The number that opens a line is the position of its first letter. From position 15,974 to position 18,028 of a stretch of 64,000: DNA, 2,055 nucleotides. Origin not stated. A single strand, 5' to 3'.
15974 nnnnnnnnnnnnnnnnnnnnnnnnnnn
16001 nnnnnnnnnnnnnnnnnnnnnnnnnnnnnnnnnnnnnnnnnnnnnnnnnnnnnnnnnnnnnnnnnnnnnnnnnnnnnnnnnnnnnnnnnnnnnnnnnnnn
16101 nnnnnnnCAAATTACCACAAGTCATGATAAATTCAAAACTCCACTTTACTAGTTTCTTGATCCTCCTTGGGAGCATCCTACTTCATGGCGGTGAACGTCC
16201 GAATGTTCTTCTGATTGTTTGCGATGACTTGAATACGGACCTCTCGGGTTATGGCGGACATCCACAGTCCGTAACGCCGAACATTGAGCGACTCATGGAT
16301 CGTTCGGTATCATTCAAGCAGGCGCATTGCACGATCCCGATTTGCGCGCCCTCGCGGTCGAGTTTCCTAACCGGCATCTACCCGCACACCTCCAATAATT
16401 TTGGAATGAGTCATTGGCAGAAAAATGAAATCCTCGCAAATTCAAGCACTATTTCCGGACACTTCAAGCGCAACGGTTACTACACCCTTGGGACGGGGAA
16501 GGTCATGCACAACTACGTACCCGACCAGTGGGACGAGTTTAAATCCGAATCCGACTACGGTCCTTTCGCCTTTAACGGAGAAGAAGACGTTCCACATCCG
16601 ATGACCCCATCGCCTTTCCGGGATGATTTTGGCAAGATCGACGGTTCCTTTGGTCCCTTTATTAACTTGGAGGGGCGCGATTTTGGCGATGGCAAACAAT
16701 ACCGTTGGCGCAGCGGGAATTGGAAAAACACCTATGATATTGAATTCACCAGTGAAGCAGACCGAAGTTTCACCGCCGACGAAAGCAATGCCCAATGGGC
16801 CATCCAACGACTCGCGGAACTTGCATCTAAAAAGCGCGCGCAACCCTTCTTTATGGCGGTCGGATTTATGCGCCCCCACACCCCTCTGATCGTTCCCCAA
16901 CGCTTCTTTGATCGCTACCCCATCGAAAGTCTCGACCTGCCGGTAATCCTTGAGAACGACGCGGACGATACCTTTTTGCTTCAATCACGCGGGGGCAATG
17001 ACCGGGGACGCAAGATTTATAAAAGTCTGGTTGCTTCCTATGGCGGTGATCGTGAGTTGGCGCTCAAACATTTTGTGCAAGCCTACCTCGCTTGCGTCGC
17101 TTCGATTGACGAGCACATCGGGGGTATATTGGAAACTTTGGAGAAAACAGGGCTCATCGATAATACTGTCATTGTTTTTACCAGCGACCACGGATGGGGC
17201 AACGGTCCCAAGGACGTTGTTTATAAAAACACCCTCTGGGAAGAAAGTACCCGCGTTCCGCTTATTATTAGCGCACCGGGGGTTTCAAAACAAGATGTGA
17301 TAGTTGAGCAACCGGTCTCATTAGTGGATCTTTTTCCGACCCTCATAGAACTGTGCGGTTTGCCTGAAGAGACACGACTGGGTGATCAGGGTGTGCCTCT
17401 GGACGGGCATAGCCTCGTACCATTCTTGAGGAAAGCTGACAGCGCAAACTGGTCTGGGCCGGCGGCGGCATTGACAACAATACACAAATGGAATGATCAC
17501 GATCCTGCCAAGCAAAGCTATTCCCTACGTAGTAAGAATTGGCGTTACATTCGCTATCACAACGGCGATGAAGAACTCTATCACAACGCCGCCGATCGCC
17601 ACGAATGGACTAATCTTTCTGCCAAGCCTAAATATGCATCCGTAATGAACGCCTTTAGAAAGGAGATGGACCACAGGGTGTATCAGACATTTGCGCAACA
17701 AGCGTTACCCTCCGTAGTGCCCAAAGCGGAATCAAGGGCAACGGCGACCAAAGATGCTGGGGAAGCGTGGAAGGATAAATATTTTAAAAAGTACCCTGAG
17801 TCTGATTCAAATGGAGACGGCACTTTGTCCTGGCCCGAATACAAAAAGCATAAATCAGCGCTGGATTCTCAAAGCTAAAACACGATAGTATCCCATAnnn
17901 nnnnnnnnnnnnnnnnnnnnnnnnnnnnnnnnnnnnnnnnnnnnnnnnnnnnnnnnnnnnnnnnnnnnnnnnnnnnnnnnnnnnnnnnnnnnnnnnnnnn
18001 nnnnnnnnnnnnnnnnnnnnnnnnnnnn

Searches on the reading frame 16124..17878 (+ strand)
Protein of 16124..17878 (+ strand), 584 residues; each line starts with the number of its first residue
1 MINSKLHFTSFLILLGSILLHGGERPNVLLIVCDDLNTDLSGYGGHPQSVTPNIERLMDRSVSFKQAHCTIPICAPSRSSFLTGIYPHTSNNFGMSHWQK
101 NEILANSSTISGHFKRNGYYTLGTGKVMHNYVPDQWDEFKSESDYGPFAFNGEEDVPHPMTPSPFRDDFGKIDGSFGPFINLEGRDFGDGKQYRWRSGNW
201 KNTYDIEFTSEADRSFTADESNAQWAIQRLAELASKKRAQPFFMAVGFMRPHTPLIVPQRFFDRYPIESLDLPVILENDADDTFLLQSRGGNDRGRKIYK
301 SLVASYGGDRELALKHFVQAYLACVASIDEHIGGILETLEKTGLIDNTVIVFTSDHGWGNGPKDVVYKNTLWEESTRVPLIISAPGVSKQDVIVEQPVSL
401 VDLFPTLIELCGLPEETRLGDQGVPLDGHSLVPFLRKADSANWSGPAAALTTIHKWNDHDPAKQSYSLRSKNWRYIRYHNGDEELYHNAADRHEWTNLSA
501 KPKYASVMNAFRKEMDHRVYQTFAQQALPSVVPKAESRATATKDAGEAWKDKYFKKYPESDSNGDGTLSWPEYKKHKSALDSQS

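Call 5: search_protein_families(library=pfam, proteins=[window:16124-17878:+])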
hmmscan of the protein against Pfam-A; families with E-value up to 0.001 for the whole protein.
window:16124-17878:+ (584 aa): 4 families
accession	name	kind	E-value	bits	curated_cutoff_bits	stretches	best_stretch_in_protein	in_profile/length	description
PF00884.28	Sulfatase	-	4.9e-47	161.1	25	1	26-412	1-300/301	Sulfatase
PF16347.10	SGSH_C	-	3.7e-16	60.1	29.3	1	368-517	8-150/154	N-sulphoglucosamine sulphohydrolase, C-terminal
PF01663.27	Phosphodiest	-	1.6e-11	44.9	23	1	324-376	187-240/342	Type I phosphodiesterase / nucleotide pyrophosphatase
PF02995.22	DUF229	-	1.5e-05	24.3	25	1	315-362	300-347/496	Protein of unknown function (DUF229)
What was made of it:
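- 16124..17878 (+): S1 formylglycine sulfatase (sulf5) with signal peptide, directly upstream of dauA. Pfam Sulfatase (call 5).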

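Call 6: search_protein_families(library=ncbifam, proteins=[window:16124-17878:+])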
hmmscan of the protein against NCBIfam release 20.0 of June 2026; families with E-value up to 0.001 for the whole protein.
window:16124-17878:+ (584 aa): 6 families
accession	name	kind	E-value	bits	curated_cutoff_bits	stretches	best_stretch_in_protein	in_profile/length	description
TIGR03417.1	chol_sulfatase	equivalog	1.3e-64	218.9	433.45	2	218-528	161-450/500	choline-sulfatase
NF010322.0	PRK13759.1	equivalog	5.8e-59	199.9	481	2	214-515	171-453/486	arylsulfatase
NF045661.1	HdlasePehA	equivalog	4e-42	144.5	900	2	218-519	178-486/506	phosphoric/sulfuric ester hydrolase PehA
NF052527.1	Mn_arylsulf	exception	1.3e-33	116.7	850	2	223-515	180-448/479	manganese-dependent arylsulfatase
NF038282.1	LapC_YejM_PbgA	exception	2.4e-08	32.8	825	1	318-392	411-483/584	LPS biosynthesis-modulating metalloenzyme YejM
NF053595.1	LptchSynLtaSGpos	equivalog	5.4e-07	28.6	970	1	317-414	426-529/626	lipoteichoic acid synthase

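Call 48: search_solved_structures(query=window:16124-17878:+, max_evalue=1e-20)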
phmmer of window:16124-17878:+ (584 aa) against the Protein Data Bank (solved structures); distinct sequences matched with E-value up to 1e-20: 45.
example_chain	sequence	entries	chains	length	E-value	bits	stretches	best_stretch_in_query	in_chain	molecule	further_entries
6hhm_A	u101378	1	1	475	2.9e-41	144.6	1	208-451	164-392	Arylsulfatase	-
6hr5_A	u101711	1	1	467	6.3e-40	140.2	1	237-519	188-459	Alpha-L-rhamnosidase/sulfatase (GH78)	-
6ioz_A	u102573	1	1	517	3.5e-37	131.2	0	218-388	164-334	Iduronate 2-sulfatase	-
5fql_A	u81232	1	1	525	3.6e-37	131.1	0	218-388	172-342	IDURONATE-2-SULFATASE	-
6fny_A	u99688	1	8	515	7.8e-37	130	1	25-512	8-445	Choline-sulfatase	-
7pth_A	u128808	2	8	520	2.1e-35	125.3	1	219-512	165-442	Choline sulfatase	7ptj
6g5z_A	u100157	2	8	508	2.6e-35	125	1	219-512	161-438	Choline-sulfatase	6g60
7stt_A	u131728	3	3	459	1.1e-31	113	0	323-500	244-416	N-acetylgalactosamine-6-sulfatase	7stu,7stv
7oz8_AAA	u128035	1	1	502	2.8e-31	111.6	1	239-518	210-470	Choline-sulfatase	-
5g2v_A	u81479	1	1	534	3.8e-29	104.6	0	315-511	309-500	N-ACETYLGLUCOSAMINE-6-SULFATASE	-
3ed4_A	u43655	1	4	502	4.9e-29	104.2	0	23-141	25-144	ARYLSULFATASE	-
9hh3_A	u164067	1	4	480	2e-28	102.2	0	24-168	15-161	Sulfatase, family S1-19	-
2w8s_A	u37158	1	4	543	5e-28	100.9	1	222-512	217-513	PHOSPHONATE MONOESTER HYDROLASE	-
6ust_A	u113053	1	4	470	5.8e-28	100.7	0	203-500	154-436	N-acetylgalactosamine 6-sulfate sulfatase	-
2qzu_A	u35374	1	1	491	8.6e-28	100.2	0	315-417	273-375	Putative sulfatase yidJ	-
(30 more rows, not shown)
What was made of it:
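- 16124..17878 (+): Best PDB hits are 6HHM and 6HR5 (call 48).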
